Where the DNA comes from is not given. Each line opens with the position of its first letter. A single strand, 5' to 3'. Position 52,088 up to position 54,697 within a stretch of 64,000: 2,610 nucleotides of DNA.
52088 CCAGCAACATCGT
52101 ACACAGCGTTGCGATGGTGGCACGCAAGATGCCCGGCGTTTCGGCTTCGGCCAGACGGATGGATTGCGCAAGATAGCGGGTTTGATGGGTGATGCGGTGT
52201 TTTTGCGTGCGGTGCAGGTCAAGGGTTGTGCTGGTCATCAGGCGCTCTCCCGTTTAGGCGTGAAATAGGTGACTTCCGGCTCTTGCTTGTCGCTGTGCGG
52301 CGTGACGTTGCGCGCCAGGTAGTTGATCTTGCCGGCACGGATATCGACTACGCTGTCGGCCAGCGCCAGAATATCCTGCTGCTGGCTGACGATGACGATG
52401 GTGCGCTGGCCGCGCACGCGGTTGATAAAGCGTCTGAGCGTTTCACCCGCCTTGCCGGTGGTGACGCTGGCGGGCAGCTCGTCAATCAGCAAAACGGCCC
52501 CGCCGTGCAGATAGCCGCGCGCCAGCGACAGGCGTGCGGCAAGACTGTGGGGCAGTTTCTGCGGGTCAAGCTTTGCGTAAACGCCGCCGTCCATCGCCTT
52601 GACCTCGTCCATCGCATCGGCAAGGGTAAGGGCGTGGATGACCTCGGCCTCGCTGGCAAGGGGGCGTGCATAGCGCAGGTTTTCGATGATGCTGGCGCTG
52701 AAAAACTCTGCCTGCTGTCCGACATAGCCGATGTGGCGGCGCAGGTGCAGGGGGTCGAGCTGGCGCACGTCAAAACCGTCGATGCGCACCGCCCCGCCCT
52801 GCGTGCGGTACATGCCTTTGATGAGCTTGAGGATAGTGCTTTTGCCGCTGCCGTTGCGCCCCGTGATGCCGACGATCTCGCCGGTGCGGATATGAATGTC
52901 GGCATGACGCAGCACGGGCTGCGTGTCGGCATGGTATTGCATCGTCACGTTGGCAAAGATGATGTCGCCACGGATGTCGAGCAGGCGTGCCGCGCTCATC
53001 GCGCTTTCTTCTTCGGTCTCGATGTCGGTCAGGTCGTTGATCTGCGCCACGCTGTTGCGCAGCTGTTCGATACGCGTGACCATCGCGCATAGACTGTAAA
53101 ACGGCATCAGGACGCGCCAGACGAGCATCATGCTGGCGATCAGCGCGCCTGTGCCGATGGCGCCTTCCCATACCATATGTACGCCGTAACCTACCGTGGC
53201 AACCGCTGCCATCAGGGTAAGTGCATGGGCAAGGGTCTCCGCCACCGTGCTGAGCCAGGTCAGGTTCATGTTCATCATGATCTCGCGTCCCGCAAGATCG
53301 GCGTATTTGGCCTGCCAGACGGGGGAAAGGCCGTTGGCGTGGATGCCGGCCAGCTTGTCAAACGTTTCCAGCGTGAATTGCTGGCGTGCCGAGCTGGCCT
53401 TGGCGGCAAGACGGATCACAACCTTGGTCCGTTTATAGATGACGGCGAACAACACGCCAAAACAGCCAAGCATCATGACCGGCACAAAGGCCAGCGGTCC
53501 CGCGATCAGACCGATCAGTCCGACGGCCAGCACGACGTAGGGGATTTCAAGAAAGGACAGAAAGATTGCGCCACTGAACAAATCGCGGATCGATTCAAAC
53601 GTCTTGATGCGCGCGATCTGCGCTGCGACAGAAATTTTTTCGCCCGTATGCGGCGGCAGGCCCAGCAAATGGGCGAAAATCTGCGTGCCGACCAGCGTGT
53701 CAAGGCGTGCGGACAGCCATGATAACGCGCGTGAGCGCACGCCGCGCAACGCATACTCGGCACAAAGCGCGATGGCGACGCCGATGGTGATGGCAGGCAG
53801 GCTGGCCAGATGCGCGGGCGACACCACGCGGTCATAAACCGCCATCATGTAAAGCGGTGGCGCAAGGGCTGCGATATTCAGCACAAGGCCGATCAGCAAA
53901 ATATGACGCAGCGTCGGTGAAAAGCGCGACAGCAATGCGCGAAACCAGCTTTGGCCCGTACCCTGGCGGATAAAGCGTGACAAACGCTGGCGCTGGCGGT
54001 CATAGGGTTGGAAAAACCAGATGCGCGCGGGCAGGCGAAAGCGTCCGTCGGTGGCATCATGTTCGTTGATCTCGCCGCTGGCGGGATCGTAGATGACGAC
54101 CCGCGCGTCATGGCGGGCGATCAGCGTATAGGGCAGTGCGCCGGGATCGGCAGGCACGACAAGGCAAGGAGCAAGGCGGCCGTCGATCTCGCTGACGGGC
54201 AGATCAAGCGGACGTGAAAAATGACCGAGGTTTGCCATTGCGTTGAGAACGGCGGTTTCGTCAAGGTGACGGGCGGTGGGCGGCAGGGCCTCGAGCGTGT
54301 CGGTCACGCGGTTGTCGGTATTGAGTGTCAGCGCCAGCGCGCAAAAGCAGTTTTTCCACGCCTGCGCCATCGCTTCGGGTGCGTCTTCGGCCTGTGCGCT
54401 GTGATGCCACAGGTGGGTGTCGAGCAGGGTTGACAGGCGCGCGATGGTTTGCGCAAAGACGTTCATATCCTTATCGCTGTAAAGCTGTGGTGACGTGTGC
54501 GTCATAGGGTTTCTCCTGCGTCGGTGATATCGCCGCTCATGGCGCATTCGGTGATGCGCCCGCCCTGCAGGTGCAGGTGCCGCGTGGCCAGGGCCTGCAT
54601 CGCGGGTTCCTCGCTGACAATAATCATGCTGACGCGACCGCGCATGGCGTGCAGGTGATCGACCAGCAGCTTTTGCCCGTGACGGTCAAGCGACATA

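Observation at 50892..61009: Self-contained atypical type I secretion locus: cargo - ABC - ABC - HlyD operon, divergent TolC, adjacent receiver-less sigma54 activator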

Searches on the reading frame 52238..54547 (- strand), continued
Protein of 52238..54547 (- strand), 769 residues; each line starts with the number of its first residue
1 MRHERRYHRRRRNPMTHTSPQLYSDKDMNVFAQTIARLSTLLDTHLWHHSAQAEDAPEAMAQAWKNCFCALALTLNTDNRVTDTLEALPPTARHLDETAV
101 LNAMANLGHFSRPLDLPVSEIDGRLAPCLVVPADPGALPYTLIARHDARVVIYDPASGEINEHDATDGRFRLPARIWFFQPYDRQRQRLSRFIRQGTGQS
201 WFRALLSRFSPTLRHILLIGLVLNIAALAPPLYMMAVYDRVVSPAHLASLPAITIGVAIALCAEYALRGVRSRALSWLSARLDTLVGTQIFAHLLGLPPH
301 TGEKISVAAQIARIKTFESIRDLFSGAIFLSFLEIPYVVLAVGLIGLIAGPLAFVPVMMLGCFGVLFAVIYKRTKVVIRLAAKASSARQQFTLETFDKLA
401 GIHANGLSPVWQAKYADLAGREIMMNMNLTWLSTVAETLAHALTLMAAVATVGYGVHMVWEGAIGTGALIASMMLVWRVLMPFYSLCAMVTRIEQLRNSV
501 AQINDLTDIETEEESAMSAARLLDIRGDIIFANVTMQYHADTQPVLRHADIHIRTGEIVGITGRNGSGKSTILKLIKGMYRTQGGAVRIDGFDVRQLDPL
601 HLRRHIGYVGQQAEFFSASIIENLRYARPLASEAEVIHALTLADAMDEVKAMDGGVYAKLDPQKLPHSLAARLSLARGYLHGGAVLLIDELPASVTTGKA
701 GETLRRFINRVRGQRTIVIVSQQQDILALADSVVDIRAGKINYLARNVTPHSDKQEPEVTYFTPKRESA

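Call 80: fold_search(model_id=the predicted structure, library=pdb)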
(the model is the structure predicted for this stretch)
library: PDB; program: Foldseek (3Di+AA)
matches with E <= 10: 1588; with E <= 0.001: 1243
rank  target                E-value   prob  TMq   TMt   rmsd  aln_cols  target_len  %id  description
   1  8dck_A                5.1e-36  1.00  0.38  0.41  13.8       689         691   23  Structure of hemolysin A secretion system HlyB/D complex, ATP-bound (released 2022-09-14)
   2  7sgr_A                2.0e-34  1.00  0.35  0.37  15.8       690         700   23  Structure of hemolysin A secretion system HlyB/D complex (released 2022-09-14)
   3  9azl_A                5.8e-33  1.00  0.34  0.36  23.1       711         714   20  Cryo-EM structure of the ABC transporter PCAT1 bound with MgADP class1 (released 2024-10-30)
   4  8vp5_B                8.2e-33  1.00  0.34  0.36  23.0       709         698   19  Cryo-EM structure of the ABC transporter PCAT1 bound with ADP and Substrate (released 2024-10-30)
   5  8vpb_A                2.4e-32  1.00  0.34  0.36  22.8       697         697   19  Cryo-EM structure of the ABC transporter PCAT1 bound with MgADP_Class_2 (released 2024-10-30)
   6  6v9z_A                2.7e-32  1.00  0.34  0.35  23.2       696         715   19  Cryo-EM structure of PCAT1 bound to its CtA peptide substrate (released 2020-01-22)
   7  8vp5_A                5.7e-32  1.00  0.34  0.37  23.3       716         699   19  Cryo-EM structure of the ABC transporter PCAT1 bound with ADP and Substrate (released 2024-10-30)
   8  4ry2_A                5.8e-31  1.00  0.32  0.34  23.3       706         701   19  Crystal structure of the peptidase-containing ABC transporter PCAT1 (released 2015-07-22)
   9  7sgr_B                6.4e-31  1.00  0.33  0.42  16.9       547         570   26  Structure of hemolysin A secretion system HlyB/D complex (released 2022-09-14)
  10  7t54_A                1.7e-30  1.00  0.35  0.37  22.3       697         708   19  Cryo-EM structure of ATP-bound PCAT1 in the outward-facing conformation (released 2022-02-02)
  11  8dck_B                5.9e-30  1.00  0.36  0.45  14.5       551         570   25  Structure of hemolysin A secretion system HlyB/D complex, ATP-bound (released 2022-09-14)
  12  4ry2_B                1.1e-29  1.00  0.35  0.37  23.1       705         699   18  Crystal structure of the peptidase-containing ABC transporter PCAT1 (released 2015-07-22)
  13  7t55_A                1.2e-29  1.00  0.33  0.34  23.2       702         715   19  Cryo-EM structure of PCAT1 in the inward-facing wide conformation under ATP turnover condition (released 2022-02-02)
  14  8vpa_A                1.7e-28  1.00  0.36  0.47  14.1       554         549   20  Cryo-EM structure of the ABC transporter PCAT1 bound with ADP (released 2024-10-30)
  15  4q4j_A                2.7e-28  1.00  0.32  0.40  15.5       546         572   19  Structure of crosslinked TM287/288_S498C_S520C mutant (released 2014-07-16)
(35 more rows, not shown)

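Call 88: search_dna_similar(query=window:52238-54505:-, collection=plasmids, mode=protein, max_rows=60, max_evalue=1e-40)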
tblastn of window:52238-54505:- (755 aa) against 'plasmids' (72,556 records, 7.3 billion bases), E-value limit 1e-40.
Records with a match: 1249; places in all: 1291; records where one place covers at least 80% of the query: 509.
Best place of each record, by identity: <60% 1249.
By first word of the organism name: Escherichia 731; Ralstonia 132; Rhizobium 107; Burkholderia 38; Vibrio 28; Azospirillum 22; Pantoea 22; Agrobacterium 22; Bradyrhizobium 12; Phaeobacter 11; and 58 more.
By predicted mobility (MOB-suite, as given by PLSDB): non-mobilizable 595; conjugative 365; mobilizable 289.
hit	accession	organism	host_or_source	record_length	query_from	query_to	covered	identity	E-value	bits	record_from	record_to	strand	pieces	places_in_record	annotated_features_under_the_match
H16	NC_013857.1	Azospirillum sp. B510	-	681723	45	727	90%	32.8%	3e-99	344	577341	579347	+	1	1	ATP-binding cassette domain-containing protein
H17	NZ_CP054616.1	Azospirillum oryzae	cell culture,soil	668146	45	727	90%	32.3%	6e-97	337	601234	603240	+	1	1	ATP-binding cassette domain-containing protein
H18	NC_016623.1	Azospirillum lipoferum 4B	-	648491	45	727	90%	32.1%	2e-97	339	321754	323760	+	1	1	ATP-binding cassette domain-containing protein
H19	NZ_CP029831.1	Azospirillum ramasamyi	single cell,Cow dung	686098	47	727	90%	32.2%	2e-98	342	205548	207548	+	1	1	ATP-binding cassette domain-containing protein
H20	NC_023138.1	Phaeobacter gallaeciensis DSM 26640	-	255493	64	727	88%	27.4%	4e-52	204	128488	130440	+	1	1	ABC transporter transmembrane domain-containing protein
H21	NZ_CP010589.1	Phaeobacter gallaeciensis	cell culture,clam larvae aquaculture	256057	64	727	88%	27.4%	4e-52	204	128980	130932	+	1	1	ABC transporter transmembrane domain-containing protein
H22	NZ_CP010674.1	Phaeobacter gallaeciensis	cell culture,clam larvae aquaculture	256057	64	727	88%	27.4%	4e-52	204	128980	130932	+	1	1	ABC transporter transmembrane domain-containing protein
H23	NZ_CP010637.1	Phaeobacter gallaeciensis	cell culture,clam aquaculture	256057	64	727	88%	27.4%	4e-52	204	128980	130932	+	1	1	ABC transporter transmembrane domain-containing protein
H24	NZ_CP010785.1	Phaeobacter gallaeciensis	cell culture,algae aquaculture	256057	64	727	88%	27.4%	4e-52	204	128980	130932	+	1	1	ABC transporter transmembrane domain-containing protein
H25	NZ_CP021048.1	Phaeobacter gallaeciensis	cell culture,Pacific plankton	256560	72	727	87%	27.7%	2e-52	205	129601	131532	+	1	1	ABC transporter transmembrane domain-containing protein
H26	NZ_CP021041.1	Phaeobacter gallaeciensis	cell culture,Pacific plankton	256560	72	727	87%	27.7%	2e-52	205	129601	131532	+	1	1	ABC transporter transmembrane domain-containing protein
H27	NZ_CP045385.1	Ruegeria sp. THAF33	pure culture,Surface of a polyethylene ...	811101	104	727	83%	28.4%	2e-55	214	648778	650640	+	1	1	type I secretion system permease/ATPase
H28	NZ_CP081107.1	Ruegeria sp. B32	-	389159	104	728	83%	28.3%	9e-56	215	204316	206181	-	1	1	type I secretion system permease/ATPase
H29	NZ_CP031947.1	Ruegeria sp. AD91A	-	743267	104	727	83%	28.1%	2e-56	217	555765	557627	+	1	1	type I secretion system permease/ATPase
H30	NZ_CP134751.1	Pantoea agglomerans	cell culture,bulb ...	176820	61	725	88%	26.2%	1e-52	206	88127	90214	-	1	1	type I secretion system permease/ATPase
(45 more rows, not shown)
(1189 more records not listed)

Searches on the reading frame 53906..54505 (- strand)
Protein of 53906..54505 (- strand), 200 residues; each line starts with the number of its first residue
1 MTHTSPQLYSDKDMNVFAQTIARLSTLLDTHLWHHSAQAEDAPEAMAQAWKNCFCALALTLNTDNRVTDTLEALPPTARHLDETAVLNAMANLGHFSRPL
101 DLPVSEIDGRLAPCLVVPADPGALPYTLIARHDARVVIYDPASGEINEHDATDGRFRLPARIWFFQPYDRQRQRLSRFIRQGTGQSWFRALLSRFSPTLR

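Call 50: search_solved_structures(query=A4, max_evalue=1, show_alignments=3)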
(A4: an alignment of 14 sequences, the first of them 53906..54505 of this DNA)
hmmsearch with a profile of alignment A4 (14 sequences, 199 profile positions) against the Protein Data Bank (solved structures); distinct sequences matched with E-value up to 1: 2.
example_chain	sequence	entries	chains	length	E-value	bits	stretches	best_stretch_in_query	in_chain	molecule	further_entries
7sgr_J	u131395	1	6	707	0.17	14.8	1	79-199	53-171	Alpha-hemolysin translocation ATP-binding protein HlyB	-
8dck_A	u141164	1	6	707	0.17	14.8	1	79-199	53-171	Alpha-hemolysin translocation ATP-binding protein HlyB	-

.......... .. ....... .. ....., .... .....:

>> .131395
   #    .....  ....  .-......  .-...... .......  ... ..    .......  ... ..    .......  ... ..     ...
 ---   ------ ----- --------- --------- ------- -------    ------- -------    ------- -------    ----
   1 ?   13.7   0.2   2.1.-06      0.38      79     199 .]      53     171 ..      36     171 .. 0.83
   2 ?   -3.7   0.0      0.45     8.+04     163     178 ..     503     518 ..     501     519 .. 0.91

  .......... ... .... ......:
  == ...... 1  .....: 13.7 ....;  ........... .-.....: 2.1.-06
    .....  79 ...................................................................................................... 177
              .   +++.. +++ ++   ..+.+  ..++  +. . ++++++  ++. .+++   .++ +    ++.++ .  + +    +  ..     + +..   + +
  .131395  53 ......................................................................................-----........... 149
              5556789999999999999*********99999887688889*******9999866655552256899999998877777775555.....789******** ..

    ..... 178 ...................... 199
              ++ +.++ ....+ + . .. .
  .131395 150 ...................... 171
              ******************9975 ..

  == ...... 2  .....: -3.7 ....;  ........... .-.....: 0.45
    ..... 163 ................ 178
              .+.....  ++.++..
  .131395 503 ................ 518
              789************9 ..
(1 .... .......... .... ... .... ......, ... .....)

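Call 52: find_homologous_proteins(query=window:53906-54505:-, max_evalue=0.00001)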
Query window:53906-54505:-: 612 candidates shared short words with the query, none scored E <= 0.00001.
